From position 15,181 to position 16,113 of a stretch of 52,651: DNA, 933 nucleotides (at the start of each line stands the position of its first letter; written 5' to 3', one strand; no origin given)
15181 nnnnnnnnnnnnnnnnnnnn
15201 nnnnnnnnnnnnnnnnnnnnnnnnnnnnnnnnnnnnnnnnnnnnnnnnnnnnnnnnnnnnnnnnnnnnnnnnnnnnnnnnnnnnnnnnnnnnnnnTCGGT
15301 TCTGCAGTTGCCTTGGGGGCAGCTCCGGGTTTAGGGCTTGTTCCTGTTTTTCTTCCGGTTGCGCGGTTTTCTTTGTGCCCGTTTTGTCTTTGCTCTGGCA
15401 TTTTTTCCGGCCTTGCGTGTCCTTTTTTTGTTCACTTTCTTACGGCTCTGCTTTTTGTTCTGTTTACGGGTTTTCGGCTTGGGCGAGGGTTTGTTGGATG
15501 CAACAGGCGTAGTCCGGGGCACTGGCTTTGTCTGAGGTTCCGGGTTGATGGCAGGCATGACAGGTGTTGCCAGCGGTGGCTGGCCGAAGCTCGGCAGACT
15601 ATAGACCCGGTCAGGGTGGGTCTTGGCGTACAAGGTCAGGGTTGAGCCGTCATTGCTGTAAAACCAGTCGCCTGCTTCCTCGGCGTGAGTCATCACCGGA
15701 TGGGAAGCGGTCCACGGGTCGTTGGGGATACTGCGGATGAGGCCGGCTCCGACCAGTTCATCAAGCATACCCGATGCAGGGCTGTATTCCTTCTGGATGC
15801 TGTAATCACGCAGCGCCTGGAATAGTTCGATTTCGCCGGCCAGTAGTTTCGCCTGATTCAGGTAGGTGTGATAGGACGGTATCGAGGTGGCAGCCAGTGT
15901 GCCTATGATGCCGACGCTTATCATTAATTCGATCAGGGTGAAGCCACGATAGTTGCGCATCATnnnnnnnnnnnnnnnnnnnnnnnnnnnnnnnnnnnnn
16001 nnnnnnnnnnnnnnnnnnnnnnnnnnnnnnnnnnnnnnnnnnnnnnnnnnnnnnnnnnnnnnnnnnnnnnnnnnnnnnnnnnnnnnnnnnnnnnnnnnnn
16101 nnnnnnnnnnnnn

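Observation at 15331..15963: GspG-like prepilin carrying a proline-rich linker and a 53-residue polybasic tail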

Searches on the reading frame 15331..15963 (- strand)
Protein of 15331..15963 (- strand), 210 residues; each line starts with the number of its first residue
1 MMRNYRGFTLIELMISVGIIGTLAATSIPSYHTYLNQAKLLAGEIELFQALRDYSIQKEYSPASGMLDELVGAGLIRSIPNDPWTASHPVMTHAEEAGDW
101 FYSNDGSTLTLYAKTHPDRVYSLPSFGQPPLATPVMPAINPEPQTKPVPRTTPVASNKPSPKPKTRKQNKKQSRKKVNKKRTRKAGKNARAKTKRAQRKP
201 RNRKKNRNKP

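Call 4: search_protein_families(library=pfam, proteins=[window:15331-15963:-], max_evalue=0.01)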
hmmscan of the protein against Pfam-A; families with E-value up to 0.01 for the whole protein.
window:15331-15963:- (210 aa): 1 family
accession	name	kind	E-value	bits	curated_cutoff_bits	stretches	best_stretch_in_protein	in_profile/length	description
PF07963.17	N_methyl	-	4.4e-08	32.8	21.2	1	2-26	1-25/27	Prokaryotic N-terminal methylation motif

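Call 5: search_protein_families(library=ncbifam, proteins=[window:15331-15963:-], max_evalue=1)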
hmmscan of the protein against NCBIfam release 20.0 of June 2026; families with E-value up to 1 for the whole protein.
window:15331-15963:- (210 aa): 14 families
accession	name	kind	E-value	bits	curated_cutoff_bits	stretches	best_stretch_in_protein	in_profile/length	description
NF007862.0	PRK10574.1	equivalog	2.6e-10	40.6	138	1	2-54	1-49/145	prepilin peptidase-dependent pilin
NF041775.1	typeIV_PilA_Myxo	equivalog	2.1e-07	31.1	400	1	5-40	10-45/214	type IV pilin protein PilA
TIGR01710.1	typeII_sec_gspG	equivalog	2.3e-07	30.9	88.85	1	6-62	1-60/134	type II secretion system major pseudopilin GspG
NF041013.1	T4P_ComGE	equivalog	3.3e-07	30.3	49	1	4-52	2-50/83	competence type IV pilus minor pilin ComGE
TIGR02532.1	IV_pilin_GFxxxE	domain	2.2e-05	24.1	16.3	1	6-25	2-21/24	prepilin-type N-terminal cleavage/methylation domain-containing protein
NF007800.0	PRK10506.1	equivalog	0.00022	21.1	158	1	2-42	5-45/163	prepilin peptidase-dependent protein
NF008081.0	PRK10819.1-2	equivalog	0.00044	20.3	377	1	128-187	56-120/240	TonB system transport protein TonB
NF008084.0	PRK10819.1-5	equivalog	0.0011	18.8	315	1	135-200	71-137/249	TonB system transport protein TonB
TIGR01708.2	typeII_sec_gspH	equivalog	0.0056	16.7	80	1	6-32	2-28/169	type II secretion system minor pseudopilin GspH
NF033761.1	gliding_GltJ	equivalog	0.025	13.7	450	1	128-204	445-526/671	adventurous gliding motility protein GltJ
TIGR01707.1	gspI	equivalog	0.043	14.3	44.35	1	7-43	1-37/101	type II secretion system minor pseudopilin GspI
TIGR02596.1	TIGR02596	subfamily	0.053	13.6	70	1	8-41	1-34/196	Verru_Chthon cassette protein D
NF040999.1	pilin_ComGC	equivalog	0.076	13.2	75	1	6-30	2-26/84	competence type IV pilus major pilin ComGC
NF008082.0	PRK10819.1-3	equivalog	0.15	11.8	265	1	133-205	66-135/242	TonB system transport protein TonB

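Call 6: find_homologous_proteins(query=window:15331-15963:-, max_evalue=0.001)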
Query window:15331-15963:- (210 aa): 42 proteins with E <= 0.001 among 845 candidates.
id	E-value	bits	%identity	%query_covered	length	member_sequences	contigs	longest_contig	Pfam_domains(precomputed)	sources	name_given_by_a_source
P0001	3.5e-134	463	100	100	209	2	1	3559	PF07963.18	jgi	-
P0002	3.6e-92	326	76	99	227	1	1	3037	PF07963.18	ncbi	ncbi:MAG: prepilin-type N-terminal cleavage/methylation domain-containing protein [Mariprofundaceae 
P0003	2.8e-73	264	77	68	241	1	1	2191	PF07963.18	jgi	-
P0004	3.5e-53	198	60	60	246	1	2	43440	PF07963.18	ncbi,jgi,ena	ncbi:type II secretion system protein [Pseudomonadota bacterium]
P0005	1.3e-50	190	63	61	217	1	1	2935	PF07963.18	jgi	-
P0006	3.8e-49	185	61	65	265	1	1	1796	PF07963.18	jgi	-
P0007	4.6e-45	172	61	61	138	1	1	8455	PF07963.18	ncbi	ncbi:MAG: prepilin-type N-terminal cleavage/methylation domain-containing protein [Mariprofundaceae 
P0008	6.2e-45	171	55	74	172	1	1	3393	PF07963.18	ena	-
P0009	5.2e-44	168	58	61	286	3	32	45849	PF07963.18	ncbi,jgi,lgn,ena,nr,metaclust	ncbi:MAG: hypothetical protein CO186_05090 [Zetaproteobacteria bacterium CG_4_9_14_3_um_filter_49_83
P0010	4.6e-43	165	62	61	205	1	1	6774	PF07963.18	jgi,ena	-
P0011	5.7e-29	119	41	61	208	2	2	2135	PF07963.18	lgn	-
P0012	1.9e-8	52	41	43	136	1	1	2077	PF07963.18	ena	-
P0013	1.9e-8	52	41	43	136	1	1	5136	PF07963.18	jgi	jgi:general secretion pathway protein G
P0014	6.0e-7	47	38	45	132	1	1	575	PF07963.18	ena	-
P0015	6.5e-7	47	37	46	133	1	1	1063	PF07963.18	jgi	jgi:general secretion pathway protein G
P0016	8.6e-7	47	38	45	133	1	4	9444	PF07963.18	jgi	jgi:general secretion pathway protein G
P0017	1.2e-6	46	45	40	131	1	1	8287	PF07963.18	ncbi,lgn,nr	ncbi:MAG: prepilin-type N-terminal cleavage/methylation domain-containing protein [Nitrospirae bacte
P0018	1.8e-6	46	37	45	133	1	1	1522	PF07963.18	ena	-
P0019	1.9e-6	46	43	41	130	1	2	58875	PF07963.18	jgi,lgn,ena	-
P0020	6.1e-6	44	44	39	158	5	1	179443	PF07963.18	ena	-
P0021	6.2e-6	44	39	41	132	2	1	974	PF07963.18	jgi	-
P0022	9.9e-6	43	37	48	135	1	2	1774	PF07963.18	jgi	jgi:general secretion pathway protein G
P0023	6.3e-5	41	48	30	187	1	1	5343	PF07963.18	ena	-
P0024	9.4e-5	40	42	40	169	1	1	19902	PF07963.18,PF08334.17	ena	-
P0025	1.1e-4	40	36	39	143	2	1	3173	PF07963.18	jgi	-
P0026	1.4e-4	40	63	18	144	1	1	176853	PF07963.18,PF00114.25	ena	-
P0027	1.6e-4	39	37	53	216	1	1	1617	PF07963.18,PF00114.25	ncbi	ncbi:MAG: pilin [Gammaproteobacteria bacterium]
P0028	2.0e-4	39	63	20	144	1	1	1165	PF07963.18,PF00114.25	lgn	-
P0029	2.6e-4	39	68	18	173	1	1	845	PF07963.18,PF00114.25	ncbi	-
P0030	3.9e-4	38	60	19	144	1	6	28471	PF07963.18,PF00114.25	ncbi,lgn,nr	ncbi:MAG: pilin [Woeseia sp.]|nr:pilin [Woeseia sp.] MBT8096897.1 pilin [Woeseia sp.] NNE62200.1 pil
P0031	4.3e-4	38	53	21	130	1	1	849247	PF07963.18,PF16732.11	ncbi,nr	ncbi:MAG: type IV pilin protein [Nitrosomonas sp.]|nr:type IV pilin protein [Nitrosomonas sp.]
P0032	4.3e-4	38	53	21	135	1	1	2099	PF07963.18,PF16732.11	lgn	-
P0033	4.4e-4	38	53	21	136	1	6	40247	PF07963.18,PF16732.11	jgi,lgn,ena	-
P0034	4.5e-4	38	45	27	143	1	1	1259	PF07963.18,PF16732.11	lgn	-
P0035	4.7e-4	38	53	21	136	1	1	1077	PF07963.18,PF16732.11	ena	-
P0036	4.8e-4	38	49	29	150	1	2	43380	PF07963.18,PF16732.11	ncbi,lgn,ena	-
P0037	5.0e-4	38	38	40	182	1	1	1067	PF07963.18,PF16732.11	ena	-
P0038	5.2e-4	38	53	21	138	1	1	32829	PF07963.18,PF16732.11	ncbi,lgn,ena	-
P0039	5.8e-4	38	51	23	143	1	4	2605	PF07963.18,PF16732.11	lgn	-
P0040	6.9e-4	37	49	29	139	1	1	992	PF07963.18,PF16732.11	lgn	-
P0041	7.1e-4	37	60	20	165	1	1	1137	PF07963.18,PF00114.25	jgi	jgi:type IV pilus assembly protein PilA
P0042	9.8e-4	37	42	39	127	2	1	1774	PF07963.18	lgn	-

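Call 11: find_encoding_contigs(protein=P0009, flank=8000, max_places=4)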
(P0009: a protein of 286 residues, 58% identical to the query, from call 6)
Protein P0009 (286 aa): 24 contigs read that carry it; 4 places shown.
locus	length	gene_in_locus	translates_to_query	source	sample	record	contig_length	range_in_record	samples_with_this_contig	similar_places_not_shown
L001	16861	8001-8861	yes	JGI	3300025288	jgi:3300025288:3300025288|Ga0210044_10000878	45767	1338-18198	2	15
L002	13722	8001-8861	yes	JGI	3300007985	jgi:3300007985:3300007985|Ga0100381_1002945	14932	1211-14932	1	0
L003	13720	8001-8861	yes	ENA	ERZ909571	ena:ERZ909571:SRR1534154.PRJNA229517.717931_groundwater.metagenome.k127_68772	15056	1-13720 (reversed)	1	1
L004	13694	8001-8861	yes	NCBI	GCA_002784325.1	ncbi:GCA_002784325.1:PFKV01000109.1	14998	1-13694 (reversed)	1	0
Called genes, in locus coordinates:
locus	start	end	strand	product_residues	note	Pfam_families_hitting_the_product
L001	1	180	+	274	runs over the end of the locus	PF03239:FTR1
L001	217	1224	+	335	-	PF00762:Ferrochelatase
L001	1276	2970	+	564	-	PF02554:CstA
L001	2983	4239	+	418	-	PF16491:Peptidase_M48_N, PF01435:Peptidase_M48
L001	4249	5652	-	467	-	PF00206:Lyase_1, PF08328:ASL_C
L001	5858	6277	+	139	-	PF00034:Cytochrom_C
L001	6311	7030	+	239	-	PF20260:PUA_4, PF04452:Methyltrans_RNA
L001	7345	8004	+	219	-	-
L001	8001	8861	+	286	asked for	PF07963:N_methyl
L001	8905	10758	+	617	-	PF07695:7TMR-DISM_7TM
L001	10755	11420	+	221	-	PF00072:Response_reg, PF00196:GerE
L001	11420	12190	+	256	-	-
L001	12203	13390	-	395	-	-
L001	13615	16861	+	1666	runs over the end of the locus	PF02494:HYR (weak)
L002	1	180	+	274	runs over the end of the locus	PF03239:FTR1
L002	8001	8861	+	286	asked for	PF07963:N_methyl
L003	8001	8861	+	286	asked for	PF07963:N_methyl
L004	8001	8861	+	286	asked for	PF07963:N_methyl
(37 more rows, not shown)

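Call 13: find_encoding_contigs(protein=P0004, flank=8000, max_places=2)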
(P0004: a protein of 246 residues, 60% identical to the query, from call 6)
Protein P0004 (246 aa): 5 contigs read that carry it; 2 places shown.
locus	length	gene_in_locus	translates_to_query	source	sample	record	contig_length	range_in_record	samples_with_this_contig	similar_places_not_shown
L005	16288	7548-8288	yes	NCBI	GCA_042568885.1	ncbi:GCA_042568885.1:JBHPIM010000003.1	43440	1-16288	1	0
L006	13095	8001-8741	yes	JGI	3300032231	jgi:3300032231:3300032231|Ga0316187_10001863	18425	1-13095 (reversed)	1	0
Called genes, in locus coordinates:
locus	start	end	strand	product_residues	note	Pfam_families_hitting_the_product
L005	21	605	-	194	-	PF13580:SIS_2, PF01380:SIS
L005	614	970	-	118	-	PF08378:NERD (weak), PF02021:UPF0102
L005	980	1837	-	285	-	PF00590:TP_methylase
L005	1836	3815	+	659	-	PF04348:LppC, PF13458:Peripla_BP_6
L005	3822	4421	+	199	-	PF01545:Cation_efflux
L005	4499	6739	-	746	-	PF05157:MshEN, PF00437:T2SSE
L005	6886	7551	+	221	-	-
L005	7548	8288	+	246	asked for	PF07963:N_methyl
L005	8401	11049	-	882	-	PF00330:Aconitase, PF00694:Aconitase_C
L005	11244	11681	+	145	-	PF13279:4HBT_2 (weak), PF03061:4HBT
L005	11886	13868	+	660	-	PF20966:MASE6 (weak), PF00990:GGDEF, PF00563:EAL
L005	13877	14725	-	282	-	PF05708:Peptidase_C92 (weak)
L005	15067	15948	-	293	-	PF03119:DNA_ligase_ZBD, PF12826:HHH_2, PF14520:HHH_5 (weak), PF00533:BRCT, PF12738:PTCB-BRCT (faint)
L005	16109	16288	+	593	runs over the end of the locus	-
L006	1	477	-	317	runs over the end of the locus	-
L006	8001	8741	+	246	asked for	PF07963:N_methyl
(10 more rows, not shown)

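Call 30: predict_structure(alignment_id=A1)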
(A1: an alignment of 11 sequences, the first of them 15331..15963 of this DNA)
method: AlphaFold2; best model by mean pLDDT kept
length: 210 residues; sequences in the alignment: 11
mean_pLDDT: 58.5   pTM: 0.21
mean pLDDT of the five models: 58.5, 56.7, 54.8, 48.2, 47.0
residues with pLDDT >= 90: 0; 70-90: 44; 50-70: 111; < 50: 55
segments of 3 or more residues with pLDDT < 50: 1-3, 60-62, 88-96, 132-165, 207-209
pLDDT, mean of each block of 10 residues (from residue 1): 57 79 65 65 69 60 56 63 51 54 79 77 68 43 39 40 49 54 55 55 49
secondary structure, 60 per line:
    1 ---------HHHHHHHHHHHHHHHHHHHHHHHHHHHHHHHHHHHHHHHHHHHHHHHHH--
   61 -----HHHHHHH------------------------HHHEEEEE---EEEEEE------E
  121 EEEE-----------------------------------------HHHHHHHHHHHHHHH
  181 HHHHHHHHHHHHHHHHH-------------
elements in order: H10-58 H66-72 E100-104 E108-113 E120-124 H166-197

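Call 35: search_protein_families(library=pfam, proteins=[P0009, P0006, P0011], max_evalue=0.01)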
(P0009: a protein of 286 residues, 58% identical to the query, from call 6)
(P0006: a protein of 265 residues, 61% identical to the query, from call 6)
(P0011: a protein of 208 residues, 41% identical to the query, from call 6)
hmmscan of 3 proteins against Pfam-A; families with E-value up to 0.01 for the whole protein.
P0009 (286 aa): 4 families
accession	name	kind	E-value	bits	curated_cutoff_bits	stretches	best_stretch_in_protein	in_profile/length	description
PF07963.17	N_methyl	-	3.4e-08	33.2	21.2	1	10-32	2-24/27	Prokaryotic N-terminal methylation motif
PF13830.11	DUF4192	-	0.0003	21.3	27.8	1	155-259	121-230/321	Domain of unknown function (DUF4192)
PF05103.18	DivIVA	-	0.0021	18.5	28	0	170-222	68-120/131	DivIVA protein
PF02095.21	Extensin_1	-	0.003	17.8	105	1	139-170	101-132/171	Extensin-like protein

P0006 (265 aa): 1 family
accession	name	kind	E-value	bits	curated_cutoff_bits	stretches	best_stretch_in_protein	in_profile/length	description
PF07963.17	N_methyl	-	4.3e-07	29.7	21.2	1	13-34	4-25/27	Prokaryotic N-terminal methylation motif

P0011 (208 aa): 1 family
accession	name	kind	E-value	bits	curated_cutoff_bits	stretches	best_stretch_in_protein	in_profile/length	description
PF07963.17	N_methyl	-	2.4e-08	33.6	21.2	1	7-29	5-27/27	Prokaryotic N-terminal methylation motif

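Call 56: fold_search(model_id=the predicted structure, library=pdb)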
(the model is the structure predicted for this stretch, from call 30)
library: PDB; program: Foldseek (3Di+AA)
matches with E <= 10: 378; with E <= 0.001: 0
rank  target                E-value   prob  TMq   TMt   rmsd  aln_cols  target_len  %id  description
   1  8egk_A                1.1e+00  0.44  0.11  0.07   4.2        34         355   18  Re-refinement of Crystal Structure of NosGet3d, the All4481 protein from Nostoc sp. PCC 7120 (released 2023-05-24)
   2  2rh0_C                1.1e+00  0.20  0.12  0.18  18.2        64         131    9  Crystal structure of NudC domain-containing protein 2 (13542905) from Mus musculus at 1.95 A resolution (released 2007-10-16)
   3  1y13_A                1.2e+00  0.63  0.10  0.13   1.4        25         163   16  Structural Analysis of Plasmodium falciparum 6-pyruvoyl tetrahydropterin synthase (PTPS) (released 2005-01-04)
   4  7oyd_H                1.3e+00  0.54  0.11  0.12   2.1        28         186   14  Cryo-EM structure of a rabbit 80S ribosome with zebrafish Dap1b (released 2022-07-20)
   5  2rh0_A                1.3e+00  0.20  0.12  0.18  18.2        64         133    9  Crystal structure of NudC domain-containing protein 2 (13542905) from Mus musculus at 1.95 A resolution (released 2007-10-16)
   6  7oyc_H1               1.6e+00  0.44  0.11  0.12   2.1        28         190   21  Cryo-EM structure of the Xenopus egg 80S ribosome (released 2022-07-20)
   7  3igf_A                1.6e+00  0.35  0.11  0.07   4.2        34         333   18  Crystal Structure of the All4481 protein from Nostoc sp. PCC 7120, Northeast Structural Genomics Consortium Target NsR (released 2009-08-04)
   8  2jub_MODEL_1_A        1.6e+00  0.25  0.13  0.31   3.0        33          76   15  Solution structure of IPI* (released 2007-12-11)
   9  7qpk_A                1.7e+00  0.57  0.13  0.08   1.9        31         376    6  Structure of the A-region of Awp14 from Candida glabrata (released 2023-01-18)
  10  2rh0_B                1.7e+00  0.15  0.12  0.18  18.3        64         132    9  Crystal structure of NudC domain-containing protein 2 (13542905) from Mus musculus at 1.95 A resolution (released 2007-10-16)
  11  7oya_H1               1.9e+00  0.41  0.11  0.12   2.2        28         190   21  Cryo-EM structure of the 1 hpf zebrafish embryo 80S ribosome (released 2022-07-13)
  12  5jwb_A                2.0e+00  0.44  0.12  0.05   1.4        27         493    7  Structure of NDH2 from plasmodium falciparum in complex with NADH (released 2017-03-29)
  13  3qho_A                2.0e+00  0.38  0.11  0.06   1.5        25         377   16  Crystal analysis of the complex structure, Y299F-cellotetraose, of endocellulase from pyrococcus horikoshii (released 2012-02-01)
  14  1c9i_A                2.0e+00  0.30  0.12  0.07   4.0        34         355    9  PEPTIDE-IN-GROOVE INTERACTIONS LINK TARGET PROTEINS TO THE B-PROPELLER OF CLATHRIN (released 2000-02-07)
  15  3zkb_J                2.0e+00  0.04  0.09  0.06   4.2        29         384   21  CRYSTAL STRUCTURE OF THE ATPASE REGION OF Mycobacterium tuberculosis GyrB WITH AMPPNP (released 2013-09-18)
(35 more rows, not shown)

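Call 60: find_encoding_contigs(protein=P0002, flank=3000, max_places=1)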
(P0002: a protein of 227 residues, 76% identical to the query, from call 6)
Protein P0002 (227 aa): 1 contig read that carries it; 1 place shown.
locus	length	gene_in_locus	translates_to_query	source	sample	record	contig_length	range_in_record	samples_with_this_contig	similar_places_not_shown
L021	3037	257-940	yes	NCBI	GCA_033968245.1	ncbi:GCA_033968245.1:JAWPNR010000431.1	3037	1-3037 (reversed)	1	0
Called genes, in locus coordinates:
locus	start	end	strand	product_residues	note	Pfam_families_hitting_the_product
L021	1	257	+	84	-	?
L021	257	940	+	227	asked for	PF07963:N_methyl (weak)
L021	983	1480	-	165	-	PF01641:SelR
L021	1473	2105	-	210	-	PF01625:PMSR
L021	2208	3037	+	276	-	PF00070:Pyr_redox (faint), PF00890:FAD_binding_2, PF01266:DAO (weak), PF03486:HI0933_like, PF12831:FAD_oxidored, PF13450:NAD_binding_8 (weak), PF13738:Pyr_redox_3, PF22780:HI0933_like_1st, +1 more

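Call 61: find_encoding_contigs(protein=P0003, flank=3000, max_places=1)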
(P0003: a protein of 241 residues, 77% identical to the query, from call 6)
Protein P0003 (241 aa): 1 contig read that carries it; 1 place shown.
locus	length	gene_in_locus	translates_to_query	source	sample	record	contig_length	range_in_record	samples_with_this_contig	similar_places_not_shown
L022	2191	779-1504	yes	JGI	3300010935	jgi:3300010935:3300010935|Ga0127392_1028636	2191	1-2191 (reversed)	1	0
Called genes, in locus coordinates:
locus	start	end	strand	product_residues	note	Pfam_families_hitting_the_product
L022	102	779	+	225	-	-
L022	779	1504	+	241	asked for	PF07963:N_methyl (weak)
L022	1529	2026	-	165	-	PF01641:SelR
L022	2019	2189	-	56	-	?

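Call 70: list_cluster_members(proteins=[P0001, window:15331-15963:-, P0190])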
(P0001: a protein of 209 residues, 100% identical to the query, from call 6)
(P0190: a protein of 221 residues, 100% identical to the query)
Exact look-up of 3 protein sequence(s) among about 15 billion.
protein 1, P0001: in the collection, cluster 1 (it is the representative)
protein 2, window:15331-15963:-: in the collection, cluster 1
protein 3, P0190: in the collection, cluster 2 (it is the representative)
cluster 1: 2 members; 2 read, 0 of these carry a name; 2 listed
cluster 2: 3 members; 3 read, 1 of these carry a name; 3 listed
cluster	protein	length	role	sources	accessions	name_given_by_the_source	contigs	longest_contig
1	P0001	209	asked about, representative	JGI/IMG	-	-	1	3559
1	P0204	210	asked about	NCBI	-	-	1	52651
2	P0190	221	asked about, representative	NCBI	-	-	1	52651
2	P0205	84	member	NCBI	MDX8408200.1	MAG: hypothetical protein R8L58_07435, partial [Mariprofundaceae bacterium]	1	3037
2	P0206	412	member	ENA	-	-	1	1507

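Call 72: search_protein_families(library=ncbifam, proteins=[L005:4499-6739:-], max_evalue=1e-10)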
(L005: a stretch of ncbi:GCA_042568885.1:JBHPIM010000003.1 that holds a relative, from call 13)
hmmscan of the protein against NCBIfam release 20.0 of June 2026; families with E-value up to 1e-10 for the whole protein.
L005:4499-6739:- (746 aa): 19 families
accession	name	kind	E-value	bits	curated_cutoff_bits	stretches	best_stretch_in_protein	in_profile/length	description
TIGR02538.1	type_IV_pilB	equivalog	7.7e-146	487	675.65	1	191-740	1-557/564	type IV-A pilus assembly ATPase PilB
TIGR02533.1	type_II_gspE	equivalog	7.9e-135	450.2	630.25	1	270-743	9-484/486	type II secretion system ATPase GspE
NF007755.0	PRK10436.1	equivalog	3.2e-116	388.7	617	1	269-744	13-458/465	type II secretion system protein GspE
NF053534.1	T4PilAsmATPsTfpB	equivalog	1.7e-114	383.3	850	1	232-737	63-574/584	type IV pilus assembly ATPase TfpB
NF041000.1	ATPase_ComGA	equivalog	6.6e-78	261.4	300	1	372-636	2-266/267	competence type IV pilus ATPase ComGA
TIGR01420.1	pilT_fam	subfamily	2.3e-54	184.9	319.1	1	371-640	3-273/343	PilT/PilU family type 4a pilus ATPase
NF053729.1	c-di-GMP_motif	domain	4.5e-32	109.6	38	2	191-243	1-52/53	cyclic di-GMP-binding domain-containing protein, MshE-related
TIGR02525.1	plasmid_TraJ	equivalog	1.5e-24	86.7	368.3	1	464-615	119-272/372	plasmid transfer ATPase TraJ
NF012033.0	PRK15489.1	equivalog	7.1e-20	70.7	537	1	187-323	488-623/703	glycosyl transferase family protein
NF008411.1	PRK11234.1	equivalog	1e-19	70.4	1170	1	186-338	479-628/723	cyclic di-3',5'-guanylate-activated glycosyltransferase NfrB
TIGR02524.1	dot_icm_DotB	equivalog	1.4e-18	67.3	463.3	1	500-613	135-257/358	Dot/Icm type IV secretion system ATPase DotB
TIGR02782.1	TrbB_P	equivalog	5.1e-16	58.8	304.55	1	502-613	139-253/303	P-type conjugative transfer ATPase TrbB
NF010469.0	PRK13894.1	subfamily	5e-14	52.4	508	1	486-613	137-265/320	conjugal transfer ATPase TrbB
TIGR03819.1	heli_sec_ATPase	hypoth_equivalog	5.1e-14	52.2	373.15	1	415-627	96-312/340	TadA family conjugal transfer-associated ATPase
TIGR02788.1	VirB11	equivalog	1.1e-12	47.6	249.95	1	502-615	147-265/308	P-type DNA transfer ATPase VirB11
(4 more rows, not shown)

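Call 73: find_encoding_contigs(protein=P0206, flank=2000, max_places=2)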
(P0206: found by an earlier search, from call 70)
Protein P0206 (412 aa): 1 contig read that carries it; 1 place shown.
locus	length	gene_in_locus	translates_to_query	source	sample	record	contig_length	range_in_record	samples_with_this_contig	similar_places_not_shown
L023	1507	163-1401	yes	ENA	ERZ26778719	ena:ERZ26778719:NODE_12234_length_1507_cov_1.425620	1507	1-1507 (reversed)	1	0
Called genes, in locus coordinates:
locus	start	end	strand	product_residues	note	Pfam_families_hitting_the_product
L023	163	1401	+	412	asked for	-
